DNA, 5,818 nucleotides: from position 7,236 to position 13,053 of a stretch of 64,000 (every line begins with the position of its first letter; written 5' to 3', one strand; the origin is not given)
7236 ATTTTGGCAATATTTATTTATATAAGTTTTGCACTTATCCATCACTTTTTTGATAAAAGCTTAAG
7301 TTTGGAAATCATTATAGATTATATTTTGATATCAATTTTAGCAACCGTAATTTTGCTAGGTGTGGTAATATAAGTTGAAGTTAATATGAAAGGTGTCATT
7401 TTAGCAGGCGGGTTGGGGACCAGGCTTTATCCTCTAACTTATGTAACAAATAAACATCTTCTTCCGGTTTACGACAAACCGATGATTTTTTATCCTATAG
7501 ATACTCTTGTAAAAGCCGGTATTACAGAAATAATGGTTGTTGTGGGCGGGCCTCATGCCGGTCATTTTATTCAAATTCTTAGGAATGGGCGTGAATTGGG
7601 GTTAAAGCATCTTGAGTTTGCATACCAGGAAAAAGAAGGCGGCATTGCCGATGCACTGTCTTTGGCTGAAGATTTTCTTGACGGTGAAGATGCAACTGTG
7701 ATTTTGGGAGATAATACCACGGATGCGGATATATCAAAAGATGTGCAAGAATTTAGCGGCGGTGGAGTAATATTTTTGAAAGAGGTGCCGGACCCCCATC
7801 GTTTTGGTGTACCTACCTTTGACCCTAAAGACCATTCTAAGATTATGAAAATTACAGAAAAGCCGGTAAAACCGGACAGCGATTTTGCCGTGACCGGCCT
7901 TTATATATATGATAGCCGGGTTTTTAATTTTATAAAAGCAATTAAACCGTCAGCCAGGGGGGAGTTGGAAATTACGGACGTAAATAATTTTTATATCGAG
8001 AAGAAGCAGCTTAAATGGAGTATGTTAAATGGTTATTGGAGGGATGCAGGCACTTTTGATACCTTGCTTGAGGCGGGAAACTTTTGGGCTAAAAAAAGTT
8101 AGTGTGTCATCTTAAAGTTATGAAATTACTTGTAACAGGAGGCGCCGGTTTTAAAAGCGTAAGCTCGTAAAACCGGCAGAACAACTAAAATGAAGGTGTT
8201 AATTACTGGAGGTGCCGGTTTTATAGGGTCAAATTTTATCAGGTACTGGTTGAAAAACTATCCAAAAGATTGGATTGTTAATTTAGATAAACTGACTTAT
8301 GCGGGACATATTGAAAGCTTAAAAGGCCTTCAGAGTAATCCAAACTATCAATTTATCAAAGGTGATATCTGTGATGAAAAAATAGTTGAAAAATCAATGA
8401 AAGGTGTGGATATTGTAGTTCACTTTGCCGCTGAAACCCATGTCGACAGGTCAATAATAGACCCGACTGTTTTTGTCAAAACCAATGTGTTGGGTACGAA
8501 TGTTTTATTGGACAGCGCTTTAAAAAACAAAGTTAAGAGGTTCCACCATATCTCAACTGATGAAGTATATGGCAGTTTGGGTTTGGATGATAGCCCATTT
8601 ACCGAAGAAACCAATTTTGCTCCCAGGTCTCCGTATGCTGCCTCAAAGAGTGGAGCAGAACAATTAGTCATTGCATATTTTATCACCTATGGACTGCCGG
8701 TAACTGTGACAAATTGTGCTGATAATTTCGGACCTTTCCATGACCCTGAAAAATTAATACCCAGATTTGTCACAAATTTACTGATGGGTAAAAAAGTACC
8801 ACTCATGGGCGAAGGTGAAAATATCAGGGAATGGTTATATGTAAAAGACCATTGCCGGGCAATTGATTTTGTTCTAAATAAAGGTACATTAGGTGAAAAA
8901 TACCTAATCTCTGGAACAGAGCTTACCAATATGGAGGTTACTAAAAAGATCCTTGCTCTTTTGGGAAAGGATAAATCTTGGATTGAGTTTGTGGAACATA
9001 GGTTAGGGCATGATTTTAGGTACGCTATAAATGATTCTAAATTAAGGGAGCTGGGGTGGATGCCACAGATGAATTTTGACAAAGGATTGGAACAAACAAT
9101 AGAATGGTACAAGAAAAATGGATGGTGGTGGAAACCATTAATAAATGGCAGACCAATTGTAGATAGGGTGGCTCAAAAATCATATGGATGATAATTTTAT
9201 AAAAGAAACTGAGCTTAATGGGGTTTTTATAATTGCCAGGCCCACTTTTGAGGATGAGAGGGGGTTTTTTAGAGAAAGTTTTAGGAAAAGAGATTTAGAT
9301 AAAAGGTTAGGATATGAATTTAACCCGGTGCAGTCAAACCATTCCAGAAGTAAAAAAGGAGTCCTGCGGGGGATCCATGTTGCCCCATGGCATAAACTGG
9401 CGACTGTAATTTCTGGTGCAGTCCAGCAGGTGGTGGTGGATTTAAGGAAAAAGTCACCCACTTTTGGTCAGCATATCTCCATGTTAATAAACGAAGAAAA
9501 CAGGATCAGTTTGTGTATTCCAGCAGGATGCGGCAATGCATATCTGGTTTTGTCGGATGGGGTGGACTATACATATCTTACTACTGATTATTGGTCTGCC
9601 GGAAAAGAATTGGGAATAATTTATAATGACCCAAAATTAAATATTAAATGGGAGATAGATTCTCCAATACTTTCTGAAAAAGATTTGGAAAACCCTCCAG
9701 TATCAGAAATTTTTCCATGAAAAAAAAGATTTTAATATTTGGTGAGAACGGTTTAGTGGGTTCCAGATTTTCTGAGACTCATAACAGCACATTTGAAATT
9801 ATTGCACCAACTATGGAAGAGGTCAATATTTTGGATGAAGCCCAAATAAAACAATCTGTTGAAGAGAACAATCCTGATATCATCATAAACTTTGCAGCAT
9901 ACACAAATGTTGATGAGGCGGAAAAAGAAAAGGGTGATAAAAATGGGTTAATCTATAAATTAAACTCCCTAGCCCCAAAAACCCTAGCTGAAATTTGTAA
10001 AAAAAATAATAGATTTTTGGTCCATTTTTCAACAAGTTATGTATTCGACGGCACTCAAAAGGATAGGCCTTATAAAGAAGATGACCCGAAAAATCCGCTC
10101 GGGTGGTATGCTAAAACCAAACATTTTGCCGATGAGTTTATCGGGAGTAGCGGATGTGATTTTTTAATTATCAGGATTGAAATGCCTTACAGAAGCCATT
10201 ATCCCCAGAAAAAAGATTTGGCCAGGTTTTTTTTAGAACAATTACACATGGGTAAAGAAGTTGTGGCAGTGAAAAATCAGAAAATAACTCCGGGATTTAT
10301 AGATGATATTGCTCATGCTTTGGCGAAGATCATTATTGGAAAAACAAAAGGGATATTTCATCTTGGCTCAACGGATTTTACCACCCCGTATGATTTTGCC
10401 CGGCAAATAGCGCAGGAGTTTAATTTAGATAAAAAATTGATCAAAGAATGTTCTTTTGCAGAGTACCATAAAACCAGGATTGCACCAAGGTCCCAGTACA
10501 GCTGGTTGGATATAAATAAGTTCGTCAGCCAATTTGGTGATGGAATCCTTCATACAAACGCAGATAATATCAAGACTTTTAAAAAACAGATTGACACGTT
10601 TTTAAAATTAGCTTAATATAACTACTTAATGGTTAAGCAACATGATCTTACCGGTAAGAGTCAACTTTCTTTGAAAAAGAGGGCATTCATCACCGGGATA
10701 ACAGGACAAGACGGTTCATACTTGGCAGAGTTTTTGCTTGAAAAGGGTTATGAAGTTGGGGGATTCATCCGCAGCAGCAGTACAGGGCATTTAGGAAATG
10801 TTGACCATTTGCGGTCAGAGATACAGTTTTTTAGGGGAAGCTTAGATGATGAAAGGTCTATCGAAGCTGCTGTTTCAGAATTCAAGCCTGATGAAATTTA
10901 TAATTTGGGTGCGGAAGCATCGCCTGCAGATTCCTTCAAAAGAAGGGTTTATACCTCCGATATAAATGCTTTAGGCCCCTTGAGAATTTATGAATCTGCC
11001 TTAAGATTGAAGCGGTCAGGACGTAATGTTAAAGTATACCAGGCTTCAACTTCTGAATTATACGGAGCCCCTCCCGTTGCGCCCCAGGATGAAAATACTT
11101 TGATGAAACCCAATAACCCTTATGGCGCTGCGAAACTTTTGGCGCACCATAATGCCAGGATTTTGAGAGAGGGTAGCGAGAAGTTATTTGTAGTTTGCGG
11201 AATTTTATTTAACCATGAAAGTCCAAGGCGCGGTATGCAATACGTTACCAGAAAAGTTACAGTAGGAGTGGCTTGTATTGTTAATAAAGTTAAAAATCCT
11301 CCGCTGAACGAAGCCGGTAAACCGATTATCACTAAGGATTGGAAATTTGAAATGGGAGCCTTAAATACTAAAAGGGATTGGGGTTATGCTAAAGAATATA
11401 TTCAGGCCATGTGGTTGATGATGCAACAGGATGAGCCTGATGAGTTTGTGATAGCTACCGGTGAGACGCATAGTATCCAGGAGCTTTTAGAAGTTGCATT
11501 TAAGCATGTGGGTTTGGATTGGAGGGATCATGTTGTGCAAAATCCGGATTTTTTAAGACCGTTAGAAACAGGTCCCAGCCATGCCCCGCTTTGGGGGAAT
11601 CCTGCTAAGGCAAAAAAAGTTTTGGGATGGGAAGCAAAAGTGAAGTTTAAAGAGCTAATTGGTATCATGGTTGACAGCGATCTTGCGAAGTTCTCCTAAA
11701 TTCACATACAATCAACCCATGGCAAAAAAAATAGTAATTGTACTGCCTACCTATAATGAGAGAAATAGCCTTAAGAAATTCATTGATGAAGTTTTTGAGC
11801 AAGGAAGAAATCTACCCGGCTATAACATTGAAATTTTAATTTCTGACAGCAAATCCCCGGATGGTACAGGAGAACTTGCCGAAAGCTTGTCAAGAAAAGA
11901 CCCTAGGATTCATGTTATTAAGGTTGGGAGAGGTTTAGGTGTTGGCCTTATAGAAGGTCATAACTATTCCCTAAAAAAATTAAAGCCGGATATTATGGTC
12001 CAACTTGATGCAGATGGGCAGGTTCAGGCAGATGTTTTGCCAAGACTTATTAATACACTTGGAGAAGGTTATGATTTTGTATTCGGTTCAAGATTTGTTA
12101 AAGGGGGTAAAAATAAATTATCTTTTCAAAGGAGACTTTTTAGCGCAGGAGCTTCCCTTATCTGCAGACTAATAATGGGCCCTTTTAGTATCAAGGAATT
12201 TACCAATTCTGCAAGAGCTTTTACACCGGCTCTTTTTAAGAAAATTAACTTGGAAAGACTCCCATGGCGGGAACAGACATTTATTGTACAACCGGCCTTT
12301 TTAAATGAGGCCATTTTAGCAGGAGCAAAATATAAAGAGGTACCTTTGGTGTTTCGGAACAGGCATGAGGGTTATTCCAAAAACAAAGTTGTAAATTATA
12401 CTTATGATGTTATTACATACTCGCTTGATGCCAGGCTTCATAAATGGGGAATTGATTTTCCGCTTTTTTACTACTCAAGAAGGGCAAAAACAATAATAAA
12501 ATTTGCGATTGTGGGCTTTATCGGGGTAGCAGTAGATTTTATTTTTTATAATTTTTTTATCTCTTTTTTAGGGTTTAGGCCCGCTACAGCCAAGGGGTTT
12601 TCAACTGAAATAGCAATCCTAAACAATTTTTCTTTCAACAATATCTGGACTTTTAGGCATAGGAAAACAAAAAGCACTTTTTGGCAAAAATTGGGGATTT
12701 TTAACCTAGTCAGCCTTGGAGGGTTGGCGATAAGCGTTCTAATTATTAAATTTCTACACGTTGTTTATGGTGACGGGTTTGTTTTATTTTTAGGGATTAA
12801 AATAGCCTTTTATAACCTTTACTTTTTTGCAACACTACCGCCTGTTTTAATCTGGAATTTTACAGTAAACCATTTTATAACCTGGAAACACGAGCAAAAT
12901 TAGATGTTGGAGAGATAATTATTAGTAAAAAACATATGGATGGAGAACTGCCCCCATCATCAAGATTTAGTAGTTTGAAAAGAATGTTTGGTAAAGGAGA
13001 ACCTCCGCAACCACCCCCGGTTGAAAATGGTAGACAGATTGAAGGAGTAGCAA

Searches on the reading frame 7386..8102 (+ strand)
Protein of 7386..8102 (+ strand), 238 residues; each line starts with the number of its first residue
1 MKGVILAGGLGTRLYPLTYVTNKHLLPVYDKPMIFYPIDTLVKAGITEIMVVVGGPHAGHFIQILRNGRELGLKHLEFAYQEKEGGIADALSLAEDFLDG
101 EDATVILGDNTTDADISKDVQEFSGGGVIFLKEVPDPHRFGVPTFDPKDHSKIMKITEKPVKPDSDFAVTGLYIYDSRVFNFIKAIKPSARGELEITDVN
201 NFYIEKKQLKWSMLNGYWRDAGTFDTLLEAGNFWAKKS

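Call 23: search_protein_families(library=pfam, proteins=[window:7386-8102:+], max_evalue=0.001)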
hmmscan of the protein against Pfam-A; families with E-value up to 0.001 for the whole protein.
window:7386-8102:+ (238 aa): 2 families
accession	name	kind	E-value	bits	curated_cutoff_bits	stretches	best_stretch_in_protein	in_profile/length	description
PF00483.29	NTP_transferase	-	3.8e-53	181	21.2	1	2-235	1-243/245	Nucleotidyl transferase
PF12804.13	NTP_transf_3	-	3e-08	34.4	27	1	3-109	1-95/160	MobA-like NTP transferase domain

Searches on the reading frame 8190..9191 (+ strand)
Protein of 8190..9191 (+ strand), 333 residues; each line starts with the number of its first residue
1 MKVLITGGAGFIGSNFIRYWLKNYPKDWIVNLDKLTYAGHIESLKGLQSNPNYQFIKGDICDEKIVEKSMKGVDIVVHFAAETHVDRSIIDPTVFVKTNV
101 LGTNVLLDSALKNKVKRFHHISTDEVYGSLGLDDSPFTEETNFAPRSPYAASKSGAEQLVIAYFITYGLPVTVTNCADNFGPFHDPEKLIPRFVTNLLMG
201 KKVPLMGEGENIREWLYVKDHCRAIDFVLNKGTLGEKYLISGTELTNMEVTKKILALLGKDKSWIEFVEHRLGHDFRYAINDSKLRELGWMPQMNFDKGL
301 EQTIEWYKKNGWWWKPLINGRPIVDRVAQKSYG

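Call 23: search_protein_families(library=pfam, proteins=[window:8190-9191:+], max_evalue=0.001)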
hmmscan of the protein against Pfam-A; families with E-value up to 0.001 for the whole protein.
window:8190-9191:+ (333 aa): 8 families
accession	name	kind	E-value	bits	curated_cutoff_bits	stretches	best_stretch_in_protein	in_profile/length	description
PF16363.11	GDP_Man_Dehyd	-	3.9e-73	247.2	27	1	4-303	1-332/332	GDP-mannose 4,6 dehydratase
PF01370.27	Epimerase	-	6.1e-62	209.6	20.9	1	3-240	1-239/240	NAD dependent epimerase/dehydratase family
PF01073.25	3Beta_HSD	-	3.8e-21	75.8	22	1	4-220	1-220/280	3-beta hydroxysteroid dehydrogenase/isomerase family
PF02719.21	Polysacc_synt_2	-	1.8e-19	70.5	20.2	1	3-125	1-130/293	Polysaccharide biosynthesis protein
PF07993.18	NAD_binding_4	-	6.9e-15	55.3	20.1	1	5-175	1-203/258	Male sterility protein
PF04321.23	RmlD_sub_bind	-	5.4e-12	45.8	27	1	1-163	1-139/287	RmlD substrate binding domain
PF13460.12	NAD_binding_10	-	1.5e-07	31.9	27.2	1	41-162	29-133/184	NAD(P)H-binding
PF05368.20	NmrA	-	0.00043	20.4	27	1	2-118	4-102/298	NmrA-like family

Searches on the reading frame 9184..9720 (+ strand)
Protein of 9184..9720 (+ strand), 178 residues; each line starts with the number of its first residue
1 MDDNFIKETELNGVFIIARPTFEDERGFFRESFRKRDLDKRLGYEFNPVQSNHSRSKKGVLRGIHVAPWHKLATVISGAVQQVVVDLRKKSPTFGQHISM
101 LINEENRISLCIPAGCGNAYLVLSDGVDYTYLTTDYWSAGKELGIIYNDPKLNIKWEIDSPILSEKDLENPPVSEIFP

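Call 23: search_protein_families(library=pfam, proteins=[window:9184-9720:+], max_evalue=0.001)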
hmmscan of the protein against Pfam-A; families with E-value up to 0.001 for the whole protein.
window:9184-9720:+ (178 aa): 1 family
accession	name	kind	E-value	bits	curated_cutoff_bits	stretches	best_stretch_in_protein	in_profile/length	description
PF00908.23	dTDP_sugar_isom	-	5.2e-53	179.6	27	1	8-174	1-167/168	dTDP-4-dehydrorhamnose 3,5-epimerase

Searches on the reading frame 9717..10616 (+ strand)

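Call 23: search_protein_families(library=pfam, proteins=[window:9717-10616:+], max_evalue=0.001)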
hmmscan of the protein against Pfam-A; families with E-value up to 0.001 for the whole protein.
window:9717-10616:+ (299 aa): 4 families
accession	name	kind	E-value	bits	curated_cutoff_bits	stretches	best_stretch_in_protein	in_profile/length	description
PF04321.23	RmlD_sub_bind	-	7.3e-61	206.2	27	1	4-275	2-269/287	RmlD substrate binding domain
PF01370.27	Epimerase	-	3.5e-17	63.1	20.9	1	5-206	1-225/240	NAD dependent epimerase/dehydratase family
PF16363.11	GDP_Man_Dehyd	-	4.4e-11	43.3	27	1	32-142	55-164/332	GDP-mannose 4,6 dehydratase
PF07993.18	NAD_binding_4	-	4.3e-05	23.2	20.1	1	51-155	87-205/258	Male sterility protein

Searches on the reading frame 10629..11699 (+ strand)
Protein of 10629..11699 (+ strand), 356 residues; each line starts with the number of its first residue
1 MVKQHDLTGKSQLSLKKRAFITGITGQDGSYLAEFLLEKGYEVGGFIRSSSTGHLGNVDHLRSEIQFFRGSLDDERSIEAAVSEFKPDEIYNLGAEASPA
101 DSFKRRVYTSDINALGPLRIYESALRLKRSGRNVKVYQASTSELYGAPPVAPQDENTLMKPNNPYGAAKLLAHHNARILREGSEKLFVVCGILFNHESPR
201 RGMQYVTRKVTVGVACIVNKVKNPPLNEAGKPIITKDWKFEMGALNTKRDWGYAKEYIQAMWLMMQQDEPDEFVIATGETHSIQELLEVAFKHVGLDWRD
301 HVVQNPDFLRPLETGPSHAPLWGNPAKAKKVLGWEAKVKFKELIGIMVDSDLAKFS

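Call 23: search_protein_families(library=pfam, proteins=[window:10629-11699:+], max_evalue=0.001)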
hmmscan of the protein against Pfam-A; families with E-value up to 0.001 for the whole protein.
window:10629-11699:+ (356 aa): 4 families
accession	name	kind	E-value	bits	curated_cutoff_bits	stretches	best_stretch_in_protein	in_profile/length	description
PF16363.11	GDP_Man_Dehyd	-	7.1e-97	325.3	27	1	20-347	1-332/332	GDP-mannose 4,6 dehydratase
PF01370.27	Epimerase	-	1.8e-51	175.3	20.9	1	20-276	2-240/240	NAD dependent epimerase/dehydratase family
PF04321.23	RmlD_sub_bind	-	9.7e-07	28.6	27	1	20-173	4-133/287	RmlD substrate binding domain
PF05368.20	NmrA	-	0.00074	19.6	27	0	16-83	2-68/298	NmrA-like family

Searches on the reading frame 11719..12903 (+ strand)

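Call 23: search_protein_families(library=pfam, proteins=[window:11719-12903:+], max_evalue=0.001)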
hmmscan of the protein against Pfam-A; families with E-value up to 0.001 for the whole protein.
window:11719-12903:+ (394 aa): 2 families
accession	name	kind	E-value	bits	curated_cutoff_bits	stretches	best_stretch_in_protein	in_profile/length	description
PF00535.33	Glycos_transf_2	-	2.3e-25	89.9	23.3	1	7-145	2-132/168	Glycosyl transferase family 2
PF04138.20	GtrA_DPMS_TM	-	5.4e-19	69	26.1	1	261-389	1-117/117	GtrA/DPMS, transmembrane domain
